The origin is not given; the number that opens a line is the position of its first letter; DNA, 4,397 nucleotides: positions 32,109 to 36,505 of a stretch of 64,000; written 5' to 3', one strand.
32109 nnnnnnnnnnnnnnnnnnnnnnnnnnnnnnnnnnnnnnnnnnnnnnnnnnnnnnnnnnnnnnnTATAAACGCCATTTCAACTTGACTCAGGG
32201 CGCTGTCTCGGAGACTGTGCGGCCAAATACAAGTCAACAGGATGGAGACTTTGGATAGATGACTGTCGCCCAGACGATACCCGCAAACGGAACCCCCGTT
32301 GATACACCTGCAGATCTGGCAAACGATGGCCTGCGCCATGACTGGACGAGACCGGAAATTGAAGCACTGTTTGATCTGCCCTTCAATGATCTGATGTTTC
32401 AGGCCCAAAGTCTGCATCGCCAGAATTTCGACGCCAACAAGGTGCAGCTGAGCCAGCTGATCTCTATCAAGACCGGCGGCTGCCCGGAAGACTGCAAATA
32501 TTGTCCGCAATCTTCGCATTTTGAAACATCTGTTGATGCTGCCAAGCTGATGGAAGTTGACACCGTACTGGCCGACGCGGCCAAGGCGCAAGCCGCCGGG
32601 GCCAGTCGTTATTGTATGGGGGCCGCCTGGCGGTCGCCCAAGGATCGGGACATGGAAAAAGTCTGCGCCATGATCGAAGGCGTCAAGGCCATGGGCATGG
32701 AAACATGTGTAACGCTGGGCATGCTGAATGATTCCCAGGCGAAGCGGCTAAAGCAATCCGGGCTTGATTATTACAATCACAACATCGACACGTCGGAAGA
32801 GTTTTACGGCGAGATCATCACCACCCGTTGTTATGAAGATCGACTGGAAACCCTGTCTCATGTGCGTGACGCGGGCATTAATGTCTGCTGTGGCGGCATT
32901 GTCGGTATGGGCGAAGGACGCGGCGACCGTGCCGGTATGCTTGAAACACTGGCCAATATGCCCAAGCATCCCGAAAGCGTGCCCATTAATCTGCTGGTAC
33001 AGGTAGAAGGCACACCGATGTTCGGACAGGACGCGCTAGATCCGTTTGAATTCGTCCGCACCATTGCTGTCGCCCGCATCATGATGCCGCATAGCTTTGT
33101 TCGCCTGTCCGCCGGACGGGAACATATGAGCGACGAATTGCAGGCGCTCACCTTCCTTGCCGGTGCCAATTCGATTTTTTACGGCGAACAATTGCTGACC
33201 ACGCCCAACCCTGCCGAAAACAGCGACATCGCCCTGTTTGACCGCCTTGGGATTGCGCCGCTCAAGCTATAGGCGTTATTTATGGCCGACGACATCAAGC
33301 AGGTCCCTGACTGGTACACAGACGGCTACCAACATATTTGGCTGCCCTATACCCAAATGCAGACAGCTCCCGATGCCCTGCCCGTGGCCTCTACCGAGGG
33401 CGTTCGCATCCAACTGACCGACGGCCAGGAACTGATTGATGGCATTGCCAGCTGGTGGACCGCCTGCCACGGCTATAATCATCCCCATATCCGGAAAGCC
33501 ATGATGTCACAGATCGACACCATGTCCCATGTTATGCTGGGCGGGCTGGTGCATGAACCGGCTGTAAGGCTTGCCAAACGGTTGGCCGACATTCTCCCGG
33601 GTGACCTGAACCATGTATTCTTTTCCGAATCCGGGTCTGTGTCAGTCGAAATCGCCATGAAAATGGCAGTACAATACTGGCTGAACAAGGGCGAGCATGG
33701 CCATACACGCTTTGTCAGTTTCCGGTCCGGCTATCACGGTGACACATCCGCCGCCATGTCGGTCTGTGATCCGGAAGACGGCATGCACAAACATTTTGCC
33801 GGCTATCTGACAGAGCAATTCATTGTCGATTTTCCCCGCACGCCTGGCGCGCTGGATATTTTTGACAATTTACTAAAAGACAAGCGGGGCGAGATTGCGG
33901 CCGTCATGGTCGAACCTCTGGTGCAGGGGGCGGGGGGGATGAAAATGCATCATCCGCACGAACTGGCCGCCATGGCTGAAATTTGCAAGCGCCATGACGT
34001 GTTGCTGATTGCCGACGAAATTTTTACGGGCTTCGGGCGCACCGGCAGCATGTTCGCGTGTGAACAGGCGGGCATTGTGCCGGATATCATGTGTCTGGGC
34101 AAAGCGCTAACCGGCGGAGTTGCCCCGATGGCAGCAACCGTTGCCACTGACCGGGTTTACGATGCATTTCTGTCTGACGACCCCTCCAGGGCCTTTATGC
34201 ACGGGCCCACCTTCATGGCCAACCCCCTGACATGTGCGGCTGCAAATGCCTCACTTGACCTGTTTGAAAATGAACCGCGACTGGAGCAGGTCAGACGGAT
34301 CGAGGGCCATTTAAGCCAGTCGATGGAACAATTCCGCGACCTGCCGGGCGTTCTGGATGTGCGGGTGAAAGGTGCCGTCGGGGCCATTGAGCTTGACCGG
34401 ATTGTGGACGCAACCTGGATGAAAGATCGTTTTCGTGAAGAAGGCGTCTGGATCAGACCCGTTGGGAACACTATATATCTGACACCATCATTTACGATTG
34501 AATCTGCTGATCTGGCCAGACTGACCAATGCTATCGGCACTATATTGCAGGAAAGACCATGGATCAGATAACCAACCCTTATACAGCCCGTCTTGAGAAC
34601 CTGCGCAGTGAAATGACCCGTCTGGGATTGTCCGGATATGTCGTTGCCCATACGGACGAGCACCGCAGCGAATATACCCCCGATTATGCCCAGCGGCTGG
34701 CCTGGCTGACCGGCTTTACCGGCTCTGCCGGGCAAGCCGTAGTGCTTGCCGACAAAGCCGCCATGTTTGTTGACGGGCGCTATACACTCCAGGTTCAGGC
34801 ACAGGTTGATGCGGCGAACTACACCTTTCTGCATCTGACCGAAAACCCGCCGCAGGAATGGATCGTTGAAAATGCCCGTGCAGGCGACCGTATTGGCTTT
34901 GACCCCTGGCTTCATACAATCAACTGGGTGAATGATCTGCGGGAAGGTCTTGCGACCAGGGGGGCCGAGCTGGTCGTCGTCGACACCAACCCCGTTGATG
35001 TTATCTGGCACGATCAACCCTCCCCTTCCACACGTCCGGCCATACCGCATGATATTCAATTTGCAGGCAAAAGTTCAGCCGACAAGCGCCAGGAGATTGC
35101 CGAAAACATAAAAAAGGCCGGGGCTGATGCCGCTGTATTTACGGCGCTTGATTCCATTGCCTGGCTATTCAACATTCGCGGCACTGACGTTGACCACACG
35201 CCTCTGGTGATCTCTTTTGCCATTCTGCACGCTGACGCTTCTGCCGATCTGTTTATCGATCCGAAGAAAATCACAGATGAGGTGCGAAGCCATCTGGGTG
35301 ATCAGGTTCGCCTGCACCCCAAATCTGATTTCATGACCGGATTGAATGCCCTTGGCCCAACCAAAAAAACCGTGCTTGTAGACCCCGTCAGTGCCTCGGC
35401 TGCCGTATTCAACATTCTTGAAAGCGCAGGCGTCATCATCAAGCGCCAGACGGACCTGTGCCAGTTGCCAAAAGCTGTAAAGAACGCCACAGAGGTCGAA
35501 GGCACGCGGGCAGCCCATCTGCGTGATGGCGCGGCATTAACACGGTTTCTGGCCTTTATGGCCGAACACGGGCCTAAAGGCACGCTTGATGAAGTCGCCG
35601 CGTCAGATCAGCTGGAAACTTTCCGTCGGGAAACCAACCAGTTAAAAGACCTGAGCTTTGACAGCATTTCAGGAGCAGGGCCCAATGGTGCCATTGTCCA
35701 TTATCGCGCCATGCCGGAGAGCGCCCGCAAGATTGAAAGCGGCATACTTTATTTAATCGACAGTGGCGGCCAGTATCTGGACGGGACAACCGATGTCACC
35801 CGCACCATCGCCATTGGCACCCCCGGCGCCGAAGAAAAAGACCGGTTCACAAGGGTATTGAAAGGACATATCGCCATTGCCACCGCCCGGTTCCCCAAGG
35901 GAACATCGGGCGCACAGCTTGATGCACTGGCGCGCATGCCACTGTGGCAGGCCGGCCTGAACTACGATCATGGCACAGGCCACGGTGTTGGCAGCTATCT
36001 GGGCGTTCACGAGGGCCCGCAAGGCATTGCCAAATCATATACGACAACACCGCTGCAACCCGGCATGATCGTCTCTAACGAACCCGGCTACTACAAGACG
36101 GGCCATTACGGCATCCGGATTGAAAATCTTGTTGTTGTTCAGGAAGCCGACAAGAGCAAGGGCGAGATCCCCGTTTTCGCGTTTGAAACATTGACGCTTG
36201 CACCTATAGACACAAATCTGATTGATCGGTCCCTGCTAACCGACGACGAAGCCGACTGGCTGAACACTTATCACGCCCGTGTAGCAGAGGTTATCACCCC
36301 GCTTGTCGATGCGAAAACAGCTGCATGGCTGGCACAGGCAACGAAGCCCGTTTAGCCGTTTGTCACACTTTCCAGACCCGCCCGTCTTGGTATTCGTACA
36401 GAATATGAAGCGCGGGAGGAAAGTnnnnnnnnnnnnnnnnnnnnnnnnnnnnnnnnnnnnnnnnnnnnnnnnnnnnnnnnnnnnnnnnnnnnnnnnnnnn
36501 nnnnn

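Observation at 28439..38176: Biotin operon bracketed by two Cys-less asparagine-synthetase-like paralogs, with no known pimelate-arm gene in the locus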

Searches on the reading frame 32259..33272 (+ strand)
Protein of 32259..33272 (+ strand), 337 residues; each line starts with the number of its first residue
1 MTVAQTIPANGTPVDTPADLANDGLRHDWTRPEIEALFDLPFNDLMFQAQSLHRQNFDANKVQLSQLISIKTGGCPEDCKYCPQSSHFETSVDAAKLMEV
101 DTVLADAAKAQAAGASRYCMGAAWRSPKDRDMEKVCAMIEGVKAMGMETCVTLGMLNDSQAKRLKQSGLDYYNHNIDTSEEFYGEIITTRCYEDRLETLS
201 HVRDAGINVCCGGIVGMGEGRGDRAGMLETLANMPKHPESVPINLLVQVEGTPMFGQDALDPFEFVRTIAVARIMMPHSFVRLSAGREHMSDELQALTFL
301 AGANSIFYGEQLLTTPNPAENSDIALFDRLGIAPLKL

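Call 7: search_protein_families(library=pfam, proteins=[window:32259-33272:+], max_evalue=0.01)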
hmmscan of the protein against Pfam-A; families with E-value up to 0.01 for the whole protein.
window:32259-33272:+ (337 aa): 2 families
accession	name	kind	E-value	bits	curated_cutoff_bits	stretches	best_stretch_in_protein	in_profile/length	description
PF06968.18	BATS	-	3e-28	98.2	22.2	1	242-332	1-87/88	Biotin and Thiamin Synthesis associated domain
PF04055.27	Radical_SAM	-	1.4e-21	77.8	29.5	1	70-229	2-164/166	Radical SAM superfamily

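Call 10: search_protein_families(library=ncbifam, proteins=[window:32259-33272:+], max_evalue=1)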
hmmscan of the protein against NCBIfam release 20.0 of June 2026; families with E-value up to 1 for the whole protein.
window:32259-33272:+ (337 aa): 23 families
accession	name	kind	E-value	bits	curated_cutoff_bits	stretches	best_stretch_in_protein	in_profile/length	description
TIGR00433.2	bioB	equivalog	1.5e-123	412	225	1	28-332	2-306/307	biotin synthase BioB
NF006308.0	PRK08508.1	equivalog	1.9e-54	184.8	377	1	61-332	3-272/279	biotin synthase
TIGR03910.1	pyrrolys_PylB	equivalog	2.4e-14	53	348.2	1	44-285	37-277/347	methylornithine synthase PylB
TIGR03957.1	rSAM_HmdB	equivalog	4.9e-13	48.9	320.9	1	54-305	28-277/317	5,10-methenyltetrahydromethanopterin hydrogenase cofactor biosynthesis protein HmdB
NF053743.1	LipS2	equivalog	2.4e-11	43.6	270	1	72-282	30-237/292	LipS2 family lipoyl synthase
TIGR03956.1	rSAM_HydE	equivalog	1.8e-08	34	254.6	1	44-306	30-289/340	[FeFe] hydrogenase H-cluster radical SAM maturase HydE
TIGR03550.1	F420_cofG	equivalog_domain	7.7e-08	31.9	213.35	1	75-279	14-238/322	7,8-didemethyl-8-hydroxy-5-deazariboflavin synthase CofG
NF053742.1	LipS1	equivalog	4.6e-07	29.7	230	1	67-297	9-235/268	LipS1 family lipoyl synthase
NF004884.0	PRK06245.1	equivalog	4.6e-06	25.7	209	1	193-279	156-245/340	7,8-didemethyl-8-hydroxy-5-deazariboflavin synthase subunit CofG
NF004019.1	PRK05481.1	subfamily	8.1e-06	25.3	203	1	157-232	138-215/286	lipoyl synthase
NF009544.0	PRK12928.1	subfamily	1e-05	24.9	210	1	158-231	159-234/300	lipoyl synthase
NF006687.0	PRK09234.1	equivalog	1.4e-05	23.5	1018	1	194-290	223-321/849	bifunctional FO biosynthesis protein CofGH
TIGR03551.1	F420_cofH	equivalog_domain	3e-05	23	374.1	1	43-145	17-115/345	5-amino-6-(D-ribitylamino)uracil--L-tyrosine 4-hydroxyphenyl transferase CofH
NF053790.1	LplA_LipA_fuse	exception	0.00012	20.8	800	1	161-231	474-544/606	bifunctional lipoate--protein ligase/lipoyl synthase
TIGR03699.1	menaquin_MqnC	equivalog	0.00018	20.5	428.1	2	196-305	184-296/342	cyclic dehypoxanthinyl futalosine synthase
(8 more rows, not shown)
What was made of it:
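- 32259..33272 (+): bioB (biotin synthase). TIGR00433: 412 bits against a cutoff of 225 (call 10).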

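Call 40: list_cluster_members(proteins=[P0001, P0121, window:32259-33272:+, window:29108-30271:-, window:34559-36355:+])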
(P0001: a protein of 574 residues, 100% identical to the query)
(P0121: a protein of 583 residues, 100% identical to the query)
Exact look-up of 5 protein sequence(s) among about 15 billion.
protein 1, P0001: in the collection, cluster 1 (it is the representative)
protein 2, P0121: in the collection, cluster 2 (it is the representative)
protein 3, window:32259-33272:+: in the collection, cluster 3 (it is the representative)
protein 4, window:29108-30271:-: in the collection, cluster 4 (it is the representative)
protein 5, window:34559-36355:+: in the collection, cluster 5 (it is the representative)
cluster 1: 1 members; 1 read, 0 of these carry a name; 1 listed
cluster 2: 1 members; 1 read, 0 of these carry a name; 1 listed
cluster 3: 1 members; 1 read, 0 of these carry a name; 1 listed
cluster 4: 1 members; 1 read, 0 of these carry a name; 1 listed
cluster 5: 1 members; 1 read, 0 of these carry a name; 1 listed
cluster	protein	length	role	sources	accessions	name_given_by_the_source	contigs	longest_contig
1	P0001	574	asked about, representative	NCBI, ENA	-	-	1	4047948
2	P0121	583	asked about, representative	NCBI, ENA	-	-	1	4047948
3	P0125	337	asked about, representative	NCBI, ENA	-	-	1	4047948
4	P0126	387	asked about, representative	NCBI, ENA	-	-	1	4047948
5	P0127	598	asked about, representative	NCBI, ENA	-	-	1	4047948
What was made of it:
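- Tried and rejected: The cluster look-up gave no organism name (call 40).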

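Call 52: find_related_loci(query=window:32259-33272:+, collection=metagenome_contigs, flank=10000)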
Query window:32259-33272:+ (337 aa) in metagenome_contigs; peptide patterns used: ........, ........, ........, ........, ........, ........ (x = any residue, [..] = any of these).
600 stretches matched a pattern (row limit reached: there are more); 596 encode a relative of the query (tblastn E <= 1e-3); the best 80 are kept; 80 distinct loci.
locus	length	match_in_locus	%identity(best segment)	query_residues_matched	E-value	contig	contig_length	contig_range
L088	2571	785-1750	71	16-337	8e-169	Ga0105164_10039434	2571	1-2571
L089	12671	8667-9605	71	25-337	3e-157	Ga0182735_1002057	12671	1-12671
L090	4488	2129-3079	70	21-337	4e-160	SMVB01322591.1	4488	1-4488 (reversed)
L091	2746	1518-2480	69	17-337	7e-164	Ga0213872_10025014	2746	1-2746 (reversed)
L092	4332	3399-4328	71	25-334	3e-158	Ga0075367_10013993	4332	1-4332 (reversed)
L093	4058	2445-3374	71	25-334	7e-159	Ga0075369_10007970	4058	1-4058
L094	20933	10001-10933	70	25-335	3e-154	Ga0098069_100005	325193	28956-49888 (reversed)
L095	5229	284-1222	70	25-337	6e-153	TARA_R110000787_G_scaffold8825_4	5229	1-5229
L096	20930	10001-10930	68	25-334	2e-150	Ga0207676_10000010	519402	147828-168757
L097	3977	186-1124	67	20-332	3e-154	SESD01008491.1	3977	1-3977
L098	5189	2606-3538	69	25-335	1e-151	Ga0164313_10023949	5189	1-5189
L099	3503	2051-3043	65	6-337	1e-154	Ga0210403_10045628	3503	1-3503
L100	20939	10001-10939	68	25-337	6e-149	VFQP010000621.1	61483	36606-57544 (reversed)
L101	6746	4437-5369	69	25-335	3e-149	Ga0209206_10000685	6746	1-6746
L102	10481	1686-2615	68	26-335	2e-148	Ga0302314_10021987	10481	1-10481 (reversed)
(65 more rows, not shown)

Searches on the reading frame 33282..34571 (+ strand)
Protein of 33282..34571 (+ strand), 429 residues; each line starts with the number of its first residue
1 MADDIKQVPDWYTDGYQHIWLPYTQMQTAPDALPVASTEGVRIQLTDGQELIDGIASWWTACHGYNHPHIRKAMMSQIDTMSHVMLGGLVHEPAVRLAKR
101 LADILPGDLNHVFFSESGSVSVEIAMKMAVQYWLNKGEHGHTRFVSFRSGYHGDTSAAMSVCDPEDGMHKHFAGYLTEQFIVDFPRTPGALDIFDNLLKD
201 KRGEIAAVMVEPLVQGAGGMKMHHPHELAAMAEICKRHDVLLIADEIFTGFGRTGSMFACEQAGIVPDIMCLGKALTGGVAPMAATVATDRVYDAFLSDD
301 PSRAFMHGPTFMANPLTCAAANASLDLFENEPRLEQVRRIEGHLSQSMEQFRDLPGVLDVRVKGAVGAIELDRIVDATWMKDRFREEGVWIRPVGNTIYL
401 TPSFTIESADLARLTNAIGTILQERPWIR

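Call 7: search_protein_families(library=pfam, proteins=[window:33282-34571:+], max_evalue=0.01)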
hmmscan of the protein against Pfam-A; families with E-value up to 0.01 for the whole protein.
window:33282-34571:+ (429 aa): 1 family
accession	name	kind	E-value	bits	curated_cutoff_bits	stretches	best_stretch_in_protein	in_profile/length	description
PF00202.27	Aminotran_3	-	4e-114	381.9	30.5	1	33-422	11-403/403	Aminotransferase class-III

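Call 10: search_protein_families(library=ncbifam, proteins=[window:33282-34571:+], max_evalue=1)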
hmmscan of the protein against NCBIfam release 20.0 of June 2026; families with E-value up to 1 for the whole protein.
window:33282-34571:+ (429 aa): 79 families (the best 25 are shown)
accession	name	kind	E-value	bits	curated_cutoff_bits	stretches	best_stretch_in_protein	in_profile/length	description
NF004624.0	PRK05964.1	equivalog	1.1e-180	600.8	494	1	10-423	5-423/427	adenosylmethionine--8-amino-7-oxononanoate transaminase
TIGR00508.1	bioA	equivalog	6.3e-168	558.7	405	1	19-422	1-418/419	adenosylmethionine--8-amino-7-oxononanoate transaminase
NF005940.0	PRK07986.1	equivalog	2.3e-155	517.3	625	1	17-424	11-423/429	adenosylmethionine--8-amino-7-oxononanoate transaminase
NF005443.0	PRK07030.1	equivalog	2.1e-108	362.8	729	1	10-416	6-438/451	adenosylmethionine--8-amino-7-oxononanoate transaminase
NF052567.1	OmAmTferAptACaul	equivalog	2.3e-80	270.5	500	2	203-424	204-430/431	omega-aminotransferase AptA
NF005102.0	PRK06541.1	equivalog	1.9e-78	264.1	574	1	11-373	12-387/460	aspartate aminotransferase family protein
NF041821.1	daptide_amino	equivalog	1.2e-77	261.2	450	1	27-422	9-404/405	daptide-type RiPP biosynthesis aminotransferase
NF005683.0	PRK07481.1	subfamily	4.2e-76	256.7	575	1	17-424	12-449/453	hypothetical protein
NF005447.0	PRK07036.1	equivalog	9.6e-70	235.5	618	1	15-420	17-450/468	aminotransferase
NF005682.0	PRK07480.1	subfamily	9.4e-67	225.6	510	1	12-423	14-450/459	aminotransferase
NF004625.0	PRK05965.1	subfamily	2e-66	224.6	729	1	35-371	32-382/460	hypothetical protein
NF005812.0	PRK07678.1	subfamily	2.4e-66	224.2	488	1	6-371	5-380/451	aminotransferase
NF005685.0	PRK07483.1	equivalog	2.9e-65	220.8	485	2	200-373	195-367/444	aspartate aminotransferase family protein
NF004767.0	PRK06105.1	subfamily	4.6e-63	213.3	517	1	32-424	31-449/460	aminotransferase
TIGR00707.1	argD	subfamily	9.2e-63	212.3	410.05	1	32-422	10-380/381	acetylornithine/succinylornithine family transaminase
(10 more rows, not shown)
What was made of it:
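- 33282..34571 (+): bioA (SAM:KAPA aminotransferase). TIGR00508: 558.7 bits (call 10).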

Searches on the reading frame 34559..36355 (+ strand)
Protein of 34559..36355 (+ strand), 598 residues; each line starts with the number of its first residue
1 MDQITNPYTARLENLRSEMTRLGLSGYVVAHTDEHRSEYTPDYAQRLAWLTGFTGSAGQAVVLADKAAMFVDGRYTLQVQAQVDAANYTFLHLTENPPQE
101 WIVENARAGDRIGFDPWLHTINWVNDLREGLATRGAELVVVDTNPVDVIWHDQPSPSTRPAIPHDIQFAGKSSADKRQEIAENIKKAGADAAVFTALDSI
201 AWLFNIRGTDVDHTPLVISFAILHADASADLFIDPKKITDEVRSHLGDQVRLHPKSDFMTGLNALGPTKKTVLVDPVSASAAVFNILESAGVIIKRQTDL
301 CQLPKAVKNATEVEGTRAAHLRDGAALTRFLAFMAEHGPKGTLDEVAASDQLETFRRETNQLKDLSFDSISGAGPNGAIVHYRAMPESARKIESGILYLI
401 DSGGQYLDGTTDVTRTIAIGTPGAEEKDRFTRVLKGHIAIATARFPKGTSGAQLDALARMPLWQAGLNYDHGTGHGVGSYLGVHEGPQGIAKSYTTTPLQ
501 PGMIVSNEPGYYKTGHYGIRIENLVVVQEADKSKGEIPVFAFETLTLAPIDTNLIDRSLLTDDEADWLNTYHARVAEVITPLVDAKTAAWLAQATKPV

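Call 7: search_protein_families(library=pfam, proteins=[window:34559-36355:+], max_evalue=0.01)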
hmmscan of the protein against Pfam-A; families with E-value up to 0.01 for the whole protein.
window:34559-36355:+ (598 aa): 4 families
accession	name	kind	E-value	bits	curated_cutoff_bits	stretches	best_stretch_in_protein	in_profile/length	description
PF00557.29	Peptidase_M24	-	4e-50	170.9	23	1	315-529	2-208/208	Metallopeptidase family M24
PF16189.11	Creatinase_N_2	-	4.9e-48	163.6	29.7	1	152-312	1-161/161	Creatinase/Prolidase N-terminal domain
PF16188.10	Peptidase_M24_C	-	4e-23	81.5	28.9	1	539-598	2-63/63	C-terminal region of peptidase_M24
PF01321.24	Creatinase_N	-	2.4e-18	67.3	22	1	11-141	1-118/128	Creatinase/Prolidase N-terminal domain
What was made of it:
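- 34559..36355 (+): M24 aminopeptidase P-type gene (pepP-like). It overlaps the end of bioA by 13 nt. It is an ancestral member of this lineage's bio operon. Pfam Creatinase_N, Creatinase_N_2, Peptidase_M24 and Peptidase_M24_C (call 7).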

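Call 10: search_protein_families(library=ncbifam, proteins=[window:34559-36355:+], max_evalue=1)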
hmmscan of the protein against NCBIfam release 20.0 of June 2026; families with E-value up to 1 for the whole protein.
window:34559-36355:+ (598 aa): 9 families
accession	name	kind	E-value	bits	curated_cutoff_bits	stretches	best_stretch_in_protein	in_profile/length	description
NF007310.0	PRK09795.1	equivalog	1.8e-22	79.6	393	1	307-529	127-342/361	aminopeptidase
NF040821.1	dipep_PepQ_Arch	equivalog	1.6e-20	73.4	630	1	345-530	157-333/346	Xaa-Pro dipeptidase PepQ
NF008131.0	PRK10879.1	equivalog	6.2e-09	35.1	465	1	364-449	224-306/438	Xaa-Pro aminopeptidase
NF011174.0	PRK14576.1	subfamily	1.5e-06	27.3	487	1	398-529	258-388/405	putative endopeptidase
NF011720.0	PRK15173.1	subfamily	1.8e-06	27.2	420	1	388-528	186-325/343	peptidase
NF011173.0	PRK14575.1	equivalog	2.4e-06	26.8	850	1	388-528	249-388/406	putative peptidase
NF010133.0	PRK13607.1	equivalog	0.00019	20.4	339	1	363-434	210-274/443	Xaa-Pro dipeptidase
TIGR00500.1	met_pdase_I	equivalog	0.053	13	171.35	1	329-509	24-201/247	type I methionyl aminopeptidase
NF043017.1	DimsulpropLyDddP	equivalog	0.072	11.9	600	1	262-359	162-259/443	dimethylsulfonioproprionate lyase DddP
